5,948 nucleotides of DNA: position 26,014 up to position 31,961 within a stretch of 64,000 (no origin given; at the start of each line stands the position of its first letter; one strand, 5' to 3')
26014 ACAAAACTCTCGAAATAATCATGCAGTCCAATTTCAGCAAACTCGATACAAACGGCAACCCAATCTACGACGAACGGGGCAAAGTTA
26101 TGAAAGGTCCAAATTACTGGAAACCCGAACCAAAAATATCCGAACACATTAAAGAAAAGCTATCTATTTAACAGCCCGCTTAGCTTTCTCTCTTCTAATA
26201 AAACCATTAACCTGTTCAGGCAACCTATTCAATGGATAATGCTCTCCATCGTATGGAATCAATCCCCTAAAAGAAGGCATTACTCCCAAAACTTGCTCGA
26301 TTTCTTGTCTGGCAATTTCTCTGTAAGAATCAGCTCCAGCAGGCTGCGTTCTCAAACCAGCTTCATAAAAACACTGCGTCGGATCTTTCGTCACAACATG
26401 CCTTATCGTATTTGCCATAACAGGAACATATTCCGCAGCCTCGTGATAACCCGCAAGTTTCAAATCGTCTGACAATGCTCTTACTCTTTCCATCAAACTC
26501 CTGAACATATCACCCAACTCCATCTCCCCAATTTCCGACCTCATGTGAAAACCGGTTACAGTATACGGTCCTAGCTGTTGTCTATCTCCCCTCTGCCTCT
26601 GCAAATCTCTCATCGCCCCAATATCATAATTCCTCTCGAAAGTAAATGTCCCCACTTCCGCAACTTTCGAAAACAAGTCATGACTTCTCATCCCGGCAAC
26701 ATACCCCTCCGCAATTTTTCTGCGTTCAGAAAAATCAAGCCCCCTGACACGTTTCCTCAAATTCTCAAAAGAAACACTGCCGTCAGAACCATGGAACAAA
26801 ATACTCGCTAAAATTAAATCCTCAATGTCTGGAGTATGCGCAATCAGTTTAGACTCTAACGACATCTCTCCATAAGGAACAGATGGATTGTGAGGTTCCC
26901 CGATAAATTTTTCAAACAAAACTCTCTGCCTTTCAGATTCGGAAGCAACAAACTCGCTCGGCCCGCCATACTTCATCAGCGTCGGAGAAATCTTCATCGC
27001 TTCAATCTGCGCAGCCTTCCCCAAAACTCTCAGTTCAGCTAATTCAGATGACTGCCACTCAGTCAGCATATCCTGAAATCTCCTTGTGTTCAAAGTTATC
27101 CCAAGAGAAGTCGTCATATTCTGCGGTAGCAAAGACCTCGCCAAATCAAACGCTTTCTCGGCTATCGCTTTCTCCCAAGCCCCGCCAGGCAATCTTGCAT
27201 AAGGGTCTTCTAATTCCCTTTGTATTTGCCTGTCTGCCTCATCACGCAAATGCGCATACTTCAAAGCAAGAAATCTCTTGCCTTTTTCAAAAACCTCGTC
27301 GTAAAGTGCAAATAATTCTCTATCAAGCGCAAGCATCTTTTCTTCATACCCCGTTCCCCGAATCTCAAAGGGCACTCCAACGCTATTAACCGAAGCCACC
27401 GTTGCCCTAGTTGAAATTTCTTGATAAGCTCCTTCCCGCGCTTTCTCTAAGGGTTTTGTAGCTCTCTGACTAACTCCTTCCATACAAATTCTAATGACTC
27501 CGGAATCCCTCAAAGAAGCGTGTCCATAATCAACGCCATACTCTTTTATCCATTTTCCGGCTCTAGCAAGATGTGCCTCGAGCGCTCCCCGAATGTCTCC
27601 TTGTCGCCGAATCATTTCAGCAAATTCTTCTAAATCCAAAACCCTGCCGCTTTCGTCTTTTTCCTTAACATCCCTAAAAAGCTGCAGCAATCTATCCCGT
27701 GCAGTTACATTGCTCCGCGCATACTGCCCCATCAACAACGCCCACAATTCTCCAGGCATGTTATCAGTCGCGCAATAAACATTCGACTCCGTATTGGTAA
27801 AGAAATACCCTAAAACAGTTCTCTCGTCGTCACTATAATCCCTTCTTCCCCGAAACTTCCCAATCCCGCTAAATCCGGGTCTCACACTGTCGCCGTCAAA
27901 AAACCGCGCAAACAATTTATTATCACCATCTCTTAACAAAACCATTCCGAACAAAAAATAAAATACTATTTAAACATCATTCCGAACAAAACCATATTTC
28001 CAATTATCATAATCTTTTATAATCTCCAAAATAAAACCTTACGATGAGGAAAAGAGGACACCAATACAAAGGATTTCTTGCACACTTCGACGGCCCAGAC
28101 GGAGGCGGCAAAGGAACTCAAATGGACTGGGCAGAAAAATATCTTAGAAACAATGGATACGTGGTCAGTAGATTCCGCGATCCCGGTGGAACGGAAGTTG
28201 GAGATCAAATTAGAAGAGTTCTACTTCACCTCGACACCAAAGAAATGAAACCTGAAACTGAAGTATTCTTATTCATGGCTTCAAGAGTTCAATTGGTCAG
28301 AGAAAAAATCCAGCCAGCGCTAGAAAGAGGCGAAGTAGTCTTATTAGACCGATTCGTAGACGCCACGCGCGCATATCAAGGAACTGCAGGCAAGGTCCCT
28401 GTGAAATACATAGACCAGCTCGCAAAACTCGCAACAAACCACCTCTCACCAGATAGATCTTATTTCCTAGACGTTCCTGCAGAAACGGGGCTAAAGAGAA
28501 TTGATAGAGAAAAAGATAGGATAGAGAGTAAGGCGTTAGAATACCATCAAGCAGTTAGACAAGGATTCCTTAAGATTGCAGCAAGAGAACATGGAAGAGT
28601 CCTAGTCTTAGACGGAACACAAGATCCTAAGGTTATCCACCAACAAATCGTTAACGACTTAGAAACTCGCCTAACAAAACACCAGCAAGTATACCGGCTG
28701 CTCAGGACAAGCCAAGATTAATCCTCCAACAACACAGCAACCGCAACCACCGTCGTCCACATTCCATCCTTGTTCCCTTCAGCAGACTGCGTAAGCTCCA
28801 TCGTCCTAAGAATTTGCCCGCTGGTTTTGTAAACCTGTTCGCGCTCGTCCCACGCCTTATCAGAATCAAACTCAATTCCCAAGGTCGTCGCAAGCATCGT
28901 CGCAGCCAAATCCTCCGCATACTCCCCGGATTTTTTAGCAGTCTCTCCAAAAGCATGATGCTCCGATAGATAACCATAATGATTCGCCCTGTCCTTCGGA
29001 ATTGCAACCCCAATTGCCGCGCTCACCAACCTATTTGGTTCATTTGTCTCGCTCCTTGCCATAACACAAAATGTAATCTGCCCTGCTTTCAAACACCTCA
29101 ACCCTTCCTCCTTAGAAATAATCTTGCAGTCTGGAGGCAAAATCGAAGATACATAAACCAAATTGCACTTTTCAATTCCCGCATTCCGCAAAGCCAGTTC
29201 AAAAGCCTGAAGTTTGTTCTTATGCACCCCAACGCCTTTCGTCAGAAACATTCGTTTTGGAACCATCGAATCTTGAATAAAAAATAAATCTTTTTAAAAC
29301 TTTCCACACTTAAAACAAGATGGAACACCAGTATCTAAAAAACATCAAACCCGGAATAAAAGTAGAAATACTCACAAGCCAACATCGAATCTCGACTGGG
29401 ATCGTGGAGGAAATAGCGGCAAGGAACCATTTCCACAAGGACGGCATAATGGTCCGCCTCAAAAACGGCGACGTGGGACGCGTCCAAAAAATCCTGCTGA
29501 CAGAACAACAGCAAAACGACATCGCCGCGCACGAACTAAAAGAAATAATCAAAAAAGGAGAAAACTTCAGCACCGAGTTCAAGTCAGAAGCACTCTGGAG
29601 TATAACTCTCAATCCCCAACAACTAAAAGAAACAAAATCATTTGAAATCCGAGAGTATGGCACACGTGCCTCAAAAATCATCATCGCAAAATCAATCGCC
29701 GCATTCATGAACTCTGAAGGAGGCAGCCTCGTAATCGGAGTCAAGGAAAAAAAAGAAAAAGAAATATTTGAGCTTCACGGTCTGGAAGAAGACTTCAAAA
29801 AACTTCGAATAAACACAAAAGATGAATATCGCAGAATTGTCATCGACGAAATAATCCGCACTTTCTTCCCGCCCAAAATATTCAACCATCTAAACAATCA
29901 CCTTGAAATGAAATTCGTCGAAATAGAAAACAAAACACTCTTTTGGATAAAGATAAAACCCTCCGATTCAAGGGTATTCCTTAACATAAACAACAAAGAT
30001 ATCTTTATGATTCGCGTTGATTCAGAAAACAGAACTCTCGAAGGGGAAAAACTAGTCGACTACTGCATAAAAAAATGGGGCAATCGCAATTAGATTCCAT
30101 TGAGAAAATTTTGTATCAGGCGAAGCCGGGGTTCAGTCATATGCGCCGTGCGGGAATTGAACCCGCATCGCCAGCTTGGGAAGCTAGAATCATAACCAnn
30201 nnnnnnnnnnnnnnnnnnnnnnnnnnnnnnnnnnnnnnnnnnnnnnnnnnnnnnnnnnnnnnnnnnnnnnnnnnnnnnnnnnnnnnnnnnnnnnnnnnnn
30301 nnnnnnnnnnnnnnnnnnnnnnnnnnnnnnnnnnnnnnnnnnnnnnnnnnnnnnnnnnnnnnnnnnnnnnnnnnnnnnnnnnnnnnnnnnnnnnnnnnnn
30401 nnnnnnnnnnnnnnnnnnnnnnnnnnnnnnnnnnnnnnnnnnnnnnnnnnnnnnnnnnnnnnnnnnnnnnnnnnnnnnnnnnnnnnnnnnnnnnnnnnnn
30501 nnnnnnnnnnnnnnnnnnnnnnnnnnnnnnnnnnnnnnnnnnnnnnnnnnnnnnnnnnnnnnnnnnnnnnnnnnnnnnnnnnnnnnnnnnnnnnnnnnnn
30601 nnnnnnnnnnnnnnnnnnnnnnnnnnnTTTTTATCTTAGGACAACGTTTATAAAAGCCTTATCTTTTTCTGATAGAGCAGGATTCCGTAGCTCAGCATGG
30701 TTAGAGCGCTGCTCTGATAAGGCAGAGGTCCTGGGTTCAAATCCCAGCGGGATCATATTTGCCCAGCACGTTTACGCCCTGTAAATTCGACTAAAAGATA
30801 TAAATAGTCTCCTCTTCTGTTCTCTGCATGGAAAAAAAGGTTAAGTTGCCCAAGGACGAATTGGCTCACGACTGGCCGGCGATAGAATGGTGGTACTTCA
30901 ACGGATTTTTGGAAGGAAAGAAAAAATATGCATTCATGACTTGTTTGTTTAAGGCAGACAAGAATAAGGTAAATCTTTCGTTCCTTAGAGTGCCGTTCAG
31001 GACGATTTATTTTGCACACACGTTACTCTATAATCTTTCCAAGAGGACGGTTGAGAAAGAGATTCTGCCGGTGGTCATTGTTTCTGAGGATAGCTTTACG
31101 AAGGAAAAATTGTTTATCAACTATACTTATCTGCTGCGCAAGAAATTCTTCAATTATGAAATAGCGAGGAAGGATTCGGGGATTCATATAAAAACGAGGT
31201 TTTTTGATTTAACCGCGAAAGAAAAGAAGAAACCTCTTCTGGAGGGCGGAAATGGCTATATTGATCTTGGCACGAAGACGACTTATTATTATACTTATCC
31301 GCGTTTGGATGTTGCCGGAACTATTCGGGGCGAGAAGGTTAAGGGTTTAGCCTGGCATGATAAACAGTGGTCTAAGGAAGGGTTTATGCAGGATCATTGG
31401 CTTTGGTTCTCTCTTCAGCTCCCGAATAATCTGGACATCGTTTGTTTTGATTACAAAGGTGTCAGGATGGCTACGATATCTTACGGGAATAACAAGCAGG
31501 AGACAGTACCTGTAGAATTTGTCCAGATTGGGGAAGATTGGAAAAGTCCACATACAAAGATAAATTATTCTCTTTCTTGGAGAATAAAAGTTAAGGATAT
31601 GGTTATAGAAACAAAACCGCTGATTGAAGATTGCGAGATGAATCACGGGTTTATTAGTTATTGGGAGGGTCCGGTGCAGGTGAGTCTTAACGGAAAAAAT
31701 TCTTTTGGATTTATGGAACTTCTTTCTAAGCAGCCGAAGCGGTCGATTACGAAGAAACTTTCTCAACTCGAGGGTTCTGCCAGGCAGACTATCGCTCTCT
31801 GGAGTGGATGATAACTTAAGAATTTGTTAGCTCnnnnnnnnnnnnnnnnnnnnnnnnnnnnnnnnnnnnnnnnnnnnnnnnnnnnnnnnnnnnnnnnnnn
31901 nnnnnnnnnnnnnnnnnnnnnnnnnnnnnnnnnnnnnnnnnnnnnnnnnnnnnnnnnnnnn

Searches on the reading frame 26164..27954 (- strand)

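Call 74: search_protein_families(library=pfam, proteins=[window:26164-27954:-], max_evalue=0.001)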
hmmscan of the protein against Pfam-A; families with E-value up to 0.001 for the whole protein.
window:26164-27954:- (596 aa): 1 family
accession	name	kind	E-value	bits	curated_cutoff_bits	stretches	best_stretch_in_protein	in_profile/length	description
PF02511.20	Thy1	-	4.2e-18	66.3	24.8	2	132-324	38-190/191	Thymidylate synthase complementing protein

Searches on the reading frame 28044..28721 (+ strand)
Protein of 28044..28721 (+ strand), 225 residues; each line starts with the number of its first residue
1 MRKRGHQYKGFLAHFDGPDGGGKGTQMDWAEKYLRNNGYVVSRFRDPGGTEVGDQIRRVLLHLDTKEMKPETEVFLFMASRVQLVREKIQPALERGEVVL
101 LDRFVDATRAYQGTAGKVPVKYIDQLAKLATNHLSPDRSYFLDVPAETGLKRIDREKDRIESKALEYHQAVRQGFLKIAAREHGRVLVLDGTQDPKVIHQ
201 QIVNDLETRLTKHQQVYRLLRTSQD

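Call 73: search_protein_families(library=pfam, proteins=[window:28044-28721:+], max_evalue=0.001)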
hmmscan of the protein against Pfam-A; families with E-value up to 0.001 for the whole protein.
window:28044-28721:+ (225 aa): 1 family
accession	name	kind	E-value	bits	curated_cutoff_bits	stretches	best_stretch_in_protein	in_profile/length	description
PF02223.23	Thymidylate_kin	-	4.1e-41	141.1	27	1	15-202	1-185/185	Thymidylate kinase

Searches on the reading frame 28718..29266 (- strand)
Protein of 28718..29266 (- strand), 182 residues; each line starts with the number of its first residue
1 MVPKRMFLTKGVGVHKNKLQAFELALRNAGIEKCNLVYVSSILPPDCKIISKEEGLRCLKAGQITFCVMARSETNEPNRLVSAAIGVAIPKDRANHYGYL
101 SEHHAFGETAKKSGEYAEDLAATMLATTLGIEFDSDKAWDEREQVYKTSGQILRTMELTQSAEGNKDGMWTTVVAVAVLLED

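Call 74: search_protein_families(library=pfam, proteins=[window:28718-29266:-], max_evalue=0.001)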
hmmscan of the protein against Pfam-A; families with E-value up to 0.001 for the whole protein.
window:28718-29266:- (182 aa): 1 family
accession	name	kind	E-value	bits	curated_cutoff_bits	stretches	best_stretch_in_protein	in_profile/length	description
PF01862.21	PvlArgDC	-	1.6e-62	210.6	22.7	1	2-179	1-160/161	Pyruvoyl-dependent arginine decarboxylase (PvlArgDC)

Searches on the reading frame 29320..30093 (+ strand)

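Call 73: search_protein_families(library=pfam, proteins=[window:29320-30093:+], max_evalue=0.001)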
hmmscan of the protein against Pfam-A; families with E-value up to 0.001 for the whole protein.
window:29320-30093:+ (257 aa): 2 families
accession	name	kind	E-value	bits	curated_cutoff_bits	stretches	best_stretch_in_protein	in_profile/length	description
PF04326.19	SLFN_AlbA_2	-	8.8e-15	55.7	25.3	1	104-240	1-117/118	Schlafen, AlbA_2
PF09962.14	DUF2196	-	1.4e-12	47.8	25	1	5-58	4-61/61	Uncharacterized conserved protein (DUF2196)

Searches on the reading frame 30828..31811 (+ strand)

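Call 18: search_protein_families(library=pfam, proteins=[window:30828-31811:+], max_evalue=0.001)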
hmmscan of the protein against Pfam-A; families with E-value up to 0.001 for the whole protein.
window:30828-31811:+ (327 aa): 2 families
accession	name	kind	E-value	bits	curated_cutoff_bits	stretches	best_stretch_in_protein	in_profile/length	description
PF07143.17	CrtC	-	2.5e-21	77.5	22.5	1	19-183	1-168/168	CrtC N-terminal lipocalin domain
PF17186.10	Lipocalin_9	-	1.1e-18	68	26.2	1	188-298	5-128/131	Lipocalin-like domain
